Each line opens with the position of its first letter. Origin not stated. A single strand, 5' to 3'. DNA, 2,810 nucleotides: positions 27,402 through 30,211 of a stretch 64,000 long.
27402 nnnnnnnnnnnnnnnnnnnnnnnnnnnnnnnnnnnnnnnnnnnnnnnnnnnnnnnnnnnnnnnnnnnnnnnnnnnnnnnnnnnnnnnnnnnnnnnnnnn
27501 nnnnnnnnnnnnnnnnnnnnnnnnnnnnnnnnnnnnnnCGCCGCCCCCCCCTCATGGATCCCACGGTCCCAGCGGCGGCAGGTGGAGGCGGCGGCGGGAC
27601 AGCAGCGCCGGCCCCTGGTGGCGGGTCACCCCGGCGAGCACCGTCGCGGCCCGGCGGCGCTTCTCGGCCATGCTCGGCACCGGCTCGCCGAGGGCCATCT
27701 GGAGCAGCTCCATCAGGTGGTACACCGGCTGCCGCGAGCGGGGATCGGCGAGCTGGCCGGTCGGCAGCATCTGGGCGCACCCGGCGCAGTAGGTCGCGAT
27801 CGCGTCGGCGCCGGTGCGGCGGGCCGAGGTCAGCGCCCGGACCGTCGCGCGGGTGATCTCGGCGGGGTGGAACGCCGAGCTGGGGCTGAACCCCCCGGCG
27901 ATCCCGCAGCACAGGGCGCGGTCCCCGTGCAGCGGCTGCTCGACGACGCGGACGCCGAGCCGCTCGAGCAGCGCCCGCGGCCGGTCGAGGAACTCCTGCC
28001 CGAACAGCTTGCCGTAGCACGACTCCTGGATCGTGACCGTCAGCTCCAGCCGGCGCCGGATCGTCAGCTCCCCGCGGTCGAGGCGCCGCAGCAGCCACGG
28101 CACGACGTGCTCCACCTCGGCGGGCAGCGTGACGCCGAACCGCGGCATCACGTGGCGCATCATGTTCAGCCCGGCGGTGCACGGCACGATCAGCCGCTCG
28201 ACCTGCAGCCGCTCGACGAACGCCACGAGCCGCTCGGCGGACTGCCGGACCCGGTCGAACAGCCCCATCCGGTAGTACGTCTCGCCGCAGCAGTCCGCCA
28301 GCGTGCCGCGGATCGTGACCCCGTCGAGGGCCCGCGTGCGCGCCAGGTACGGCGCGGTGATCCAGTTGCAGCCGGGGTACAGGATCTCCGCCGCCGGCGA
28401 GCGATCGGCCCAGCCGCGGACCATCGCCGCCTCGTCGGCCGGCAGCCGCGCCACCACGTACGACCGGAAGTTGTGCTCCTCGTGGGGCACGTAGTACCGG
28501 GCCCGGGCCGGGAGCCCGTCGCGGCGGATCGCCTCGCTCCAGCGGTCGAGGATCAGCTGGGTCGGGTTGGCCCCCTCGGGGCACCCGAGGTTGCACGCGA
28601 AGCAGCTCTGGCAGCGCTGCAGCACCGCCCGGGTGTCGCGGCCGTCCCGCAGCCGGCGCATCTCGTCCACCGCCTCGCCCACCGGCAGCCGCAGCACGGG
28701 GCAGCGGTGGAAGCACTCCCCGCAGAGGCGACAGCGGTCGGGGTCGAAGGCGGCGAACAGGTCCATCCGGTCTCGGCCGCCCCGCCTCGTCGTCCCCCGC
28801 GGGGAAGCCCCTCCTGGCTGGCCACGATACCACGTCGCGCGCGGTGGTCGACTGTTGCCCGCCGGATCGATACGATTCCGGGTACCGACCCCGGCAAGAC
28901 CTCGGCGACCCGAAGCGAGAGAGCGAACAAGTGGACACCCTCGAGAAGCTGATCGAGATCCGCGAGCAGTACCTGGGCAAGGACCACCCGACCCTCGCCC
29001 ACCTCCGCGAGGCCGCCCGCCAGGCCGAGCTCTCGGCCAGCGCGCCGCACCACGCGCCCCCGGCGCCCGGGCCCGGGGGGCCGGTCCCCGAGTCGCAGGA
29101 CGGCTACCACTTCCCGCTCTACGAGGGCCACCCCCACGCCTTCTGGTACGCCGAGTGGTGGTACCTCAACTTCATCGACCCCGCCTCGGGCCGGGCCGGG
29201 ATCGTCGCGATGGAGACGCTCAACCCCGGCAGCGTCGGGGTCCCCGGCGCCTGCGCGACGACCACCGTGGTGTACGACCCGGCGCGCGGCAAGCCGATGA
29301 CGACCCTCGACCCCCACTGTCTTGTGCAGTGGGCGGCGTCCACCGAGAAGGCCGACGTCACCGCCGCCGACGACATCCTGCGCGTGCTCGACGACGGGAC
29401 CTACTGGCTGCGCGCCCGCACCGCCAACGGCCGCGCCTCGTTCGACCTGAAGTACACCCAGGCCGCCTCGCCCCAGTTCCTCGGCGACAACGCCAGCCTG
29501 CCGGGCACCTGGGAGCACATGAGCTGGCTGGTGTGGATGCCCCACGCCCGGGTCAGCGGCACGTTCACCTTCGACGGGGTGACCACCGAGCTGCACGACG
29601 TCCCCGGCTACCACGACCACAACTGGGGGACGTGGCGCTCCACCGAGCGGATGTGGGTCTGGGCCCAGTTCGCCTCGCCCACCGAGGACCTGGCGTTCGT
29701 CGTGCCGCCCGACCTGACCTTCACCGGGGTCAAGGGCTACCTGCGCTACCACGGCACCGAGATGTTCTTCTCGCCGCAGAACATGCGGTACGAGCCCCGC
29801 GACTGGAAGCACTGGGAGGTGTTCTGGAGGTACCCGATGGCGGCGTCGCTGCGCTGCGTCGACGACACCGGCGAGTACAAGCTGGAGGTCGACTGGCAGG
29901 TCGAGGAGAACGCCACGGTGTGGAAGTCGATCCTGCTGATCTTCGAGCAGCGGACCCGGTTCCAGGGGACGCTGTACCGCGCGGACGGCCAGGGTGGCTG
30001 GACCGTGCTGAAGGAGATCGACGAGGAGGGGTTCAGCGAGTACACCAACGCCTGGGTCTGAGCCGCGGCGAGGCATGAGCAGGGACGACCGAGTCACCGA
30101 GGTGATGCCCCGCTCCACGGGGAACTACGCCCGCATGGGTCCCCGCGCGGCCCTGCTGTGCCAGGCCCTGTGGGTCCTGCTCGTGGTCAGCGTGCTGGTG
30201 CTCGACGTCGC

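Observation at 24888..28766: Three tandem paralogues of a 2x[4Fe-4S] + 2xCCG-domain oxidoreductase subunit without partner subunits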

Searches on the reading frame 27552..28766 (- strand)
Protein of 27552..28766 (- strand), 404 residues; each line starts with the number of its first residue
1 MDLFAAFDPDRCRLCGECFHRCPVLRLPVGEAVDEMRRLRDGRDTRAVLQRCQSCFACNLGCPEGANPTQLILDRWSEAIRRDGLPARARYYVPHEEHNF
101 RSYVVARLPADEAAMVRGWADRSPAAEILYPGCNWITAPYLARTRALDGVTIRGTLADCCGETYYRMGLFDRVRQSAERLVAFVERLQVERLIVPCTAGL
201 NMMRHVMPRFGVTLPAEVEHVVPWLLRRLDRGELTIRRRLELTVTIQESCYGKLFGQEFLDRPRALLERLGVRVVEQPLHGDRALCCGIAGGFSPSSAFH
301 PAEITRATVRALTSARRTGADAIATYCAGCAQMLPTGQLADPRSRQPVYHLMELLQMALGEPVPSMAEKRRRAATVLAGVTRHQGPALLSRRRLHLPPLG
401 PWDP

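Call 7: search_protein_families(library=pfam, proteins=[window:27552-28766:-], max_evalue=0.01)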
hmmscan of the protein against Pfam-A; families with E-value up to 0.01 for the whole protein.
window:27552-28766:- (404 aa): 9 families
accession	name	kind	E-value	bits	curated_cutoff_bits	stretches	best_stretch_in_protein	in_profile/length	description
PF02754.22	CCG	-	8.1e-13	48.7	20.6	1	244-334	1-84/85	Cysteine-rich domain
PF13237.11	Fer4_10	-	1.1e-06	28.9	25.5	1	7-63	4-53/53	4Fe-4S dicluster domain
PF13183.11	Fer4_8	-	1.6e-05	25.8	27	1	10-65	3-67/68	4Fe-4S dicluster domain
PF12837.12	Fer4_6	-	9.4e-05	22.6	25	1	4-24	1-21/24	4Fe-4S binding domain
PF13534.11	Fer4_17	-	0.0005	21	22.2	1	11-66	1-60/61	4Fe-4S dicluster domain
PF00037.32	Fer4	-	0.0014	18.8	21.1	1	7-24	3-20/24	4Fe-4S binding domain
PF13187.11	Fer4_9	-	0.0018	18.7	27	1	11-66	1-51/52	4Fe-4S dicluster domain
PF12838.12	Fer4_7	-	0.0025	18.7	27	0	11-66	1-52/52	4Fe-4S dicluster domain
PF13484.11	Fer4_16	-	0.0049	18.1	30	0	11-30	1-20/66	4Fe-4S double cluster binding domain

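Call 8: search_protein_families(library=ncbifam, proteins=[window:27552-28766:-], max_evalue=0.01)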
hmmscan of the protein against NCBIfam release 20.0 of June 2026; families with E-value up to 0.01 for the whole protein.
window:27552-28766:- (404 aa): 14 families
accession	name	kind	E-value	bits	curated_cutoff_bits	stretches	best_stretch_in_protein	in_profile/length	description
NF045663.1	diclust_near_Sec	equivalog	3.2e-17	61.9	530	1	39-358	342-635/759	pyridine nucleotide-disulfide oxidoreductase/dicluster-binding protein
NF045670.1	quin_L_LdhH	equivalog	7.9e-14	50.9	800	1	158-355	506-705/706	L-lactate dehydrogenase (quinone) large subunit LdhH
NF008369.0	PRK11168.1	equivalog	3.3e-12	46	278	2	157-360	204-400/401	anaerobic glycerol-3-phosphate dehydrogenase subunit C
NF004898.0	PRK06259.1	equivalog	2.4e-09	36.4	385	1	159-358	302-487/488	fumarate reductase (CoM/CoB) subunit TfrB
NF008434.0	PRK11274.1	equivalog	2.8e-07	29.8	333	1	256-359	316-407/409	glycolate oxidase subunit GlcF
NF045711.1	sulf_resp_HmcF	equivalog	4.4e-07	29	750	1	213-331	304-422/457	sulfate respiration complex iron-sulfur protein HmcF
NF045724.1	ferredox_TmcB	equivalog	1.3e-06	27.3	735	1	213-331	284-401/430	electron transfer complex ferredoxin TmcB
TIGR03288.1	CoB_CoM_SS_B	equivalog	5.9e-06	25.8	345.15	1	261-361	167-269/290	CoB--CoM heterodisulfide reductase subunit B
TIGR03379.1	glycerol3P_GlpC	equivalog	7.5e-06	24.9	279.9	1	158-334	201-377/397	anaerobic glycerol-3-phosphate dehydrogenase subunit GlpC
NF041779.1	hetero_SS_HdrC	equivalog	2.8e-05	23.7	350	1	10-72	31-96/198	ferredoxin:CoB-CoM heterodisulfide reductase subunit HdrC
NF042909.1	FMH_DH_FwdF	exception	0.00084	18.5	375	1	7-66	12-71/336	tungsten-dependent formylmethanofuran dehydrogenase subunit FwdF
TIGR02179.1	PorD_KorD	subfamily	0.0054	16.8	60.05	0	50-66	25-41/78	2-oxoacid:acceptor oxidoreductase, delta subunit, pyruvate/2-ketoisovalerate family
TIGR02512.1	FeFe_hydrog_A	subfamily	0.0087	15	405.95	0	6-66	3-66/375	[FeFe] hydrogenase, group A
NF042965.1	MFR_anch_SdhE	equivalog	0.01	15.4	500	0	266-362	172-265/282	8-methylmenaquinol:fumarate reductase membrane anchor subunit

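Call 71: find_homologous_proteins(query=window:27552-28766:-, max_evalue=1e-10)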
Query window:27552-28766:- (404 aa): 182 proteins with E <= 1e-10 among 8000 candidates; the best 120 are listed.
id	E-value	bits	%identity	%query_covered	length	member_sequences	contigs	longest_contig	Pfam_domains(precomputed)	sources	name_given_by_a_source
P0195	1.4e-274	929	100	100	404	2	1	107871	PF02754.22,PF13237.12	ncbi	-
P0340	2.9e-213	727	76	100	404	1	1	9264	PF02754.22,PF13237.12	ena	-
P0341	5.0e-203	693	73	99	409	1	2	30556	PF02754.22,PF13237.12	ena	-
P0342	2.9e-196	671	76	94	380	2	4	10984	PF02754.22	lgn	-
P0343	6.6e-191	653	69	100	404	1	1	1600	PF02754.22,PF13237.12,PF13183.12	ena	-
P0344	6.2e-183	627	68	95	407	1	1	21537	PF02754.22,PF13237.12,PF13183.12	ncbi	-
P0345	2.3e-163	562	57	100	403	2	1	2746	PF12837.13,PF02754.22,PF13237.12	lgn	-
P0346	4.9e-158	545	57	99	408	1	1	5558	PF02754.22,PF13237.12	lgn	-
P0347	9.7e-157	540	56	99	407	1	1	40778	PF02754.22,PF13237.12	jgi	jgi:Fe-S oxidoreductase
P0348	1.1e-155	537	55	99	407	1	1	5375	PF00037.33,PF02754.22,PF13237.12,PF13183.12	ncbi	-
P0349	1.4e-154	533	58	98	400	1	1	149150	PF02754.22,PF13237.12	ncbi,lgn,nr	ncbi:MAG: (Fe-S)-binding protein [Spirochaetes bacterium]|nr:(Fe-S)-binding protein [Spirochaetota b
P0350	4.2e-154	532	58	99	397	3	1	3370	PF12797.13,PF02754.22,PF13237.12,PF13183.12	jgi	-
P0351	7.9e-153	527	58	98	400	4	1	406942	PF02754.22,PF13237.12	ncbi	-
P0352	2.0e-151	523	54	100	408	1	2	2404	PF02754.22,PF13237.12,PF13183.12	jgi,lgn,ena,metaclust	metaclust:\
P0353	2.1e-150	519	57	95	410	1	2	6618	PF02754.22,PF13237.12,PF13183.12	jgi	-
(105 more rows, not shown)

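Call 76: search_protein_families(library=padloc, proteins=[window:27552-28766:-], max_evalue=0.01)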
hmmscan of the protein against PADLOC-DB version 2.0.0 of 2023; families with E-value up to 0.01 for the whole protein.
window:27552-28766:- (404 aa): 0 families

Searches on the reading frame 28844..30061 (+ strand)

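Call 7: search_protein_families(library=pfam, proteins=[window:28844-30061:+], max_evalue=0.01)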
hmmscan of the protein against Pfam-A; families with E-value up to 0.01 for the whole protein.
window:28844-30061:+ (405 aa): 1 family
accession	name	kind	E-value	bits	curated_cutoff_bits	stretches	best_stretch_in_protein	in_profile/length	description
PF14249.11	Tocopherol_cycl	-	0.00035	20.2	26.6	1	227-278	158-207/335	Tocopherol cyclase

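Call 8: search_protein_families(library=ncbifam, proteins=[window:28844-30061:+], max_evalue=0.01)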
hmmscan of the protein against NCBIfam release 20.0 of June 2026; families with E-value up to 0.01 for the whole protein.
window:28844-30061:+ (405 aa): 0 families

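Call 76: search_protein_families(library=padloc, proteins=[window:28844-30061:+], max_evalue=0.01)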
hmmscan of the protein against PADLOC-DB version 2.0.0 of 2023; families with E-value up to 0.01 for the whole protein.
window:28844-30061:+ (405 aa): 0 families
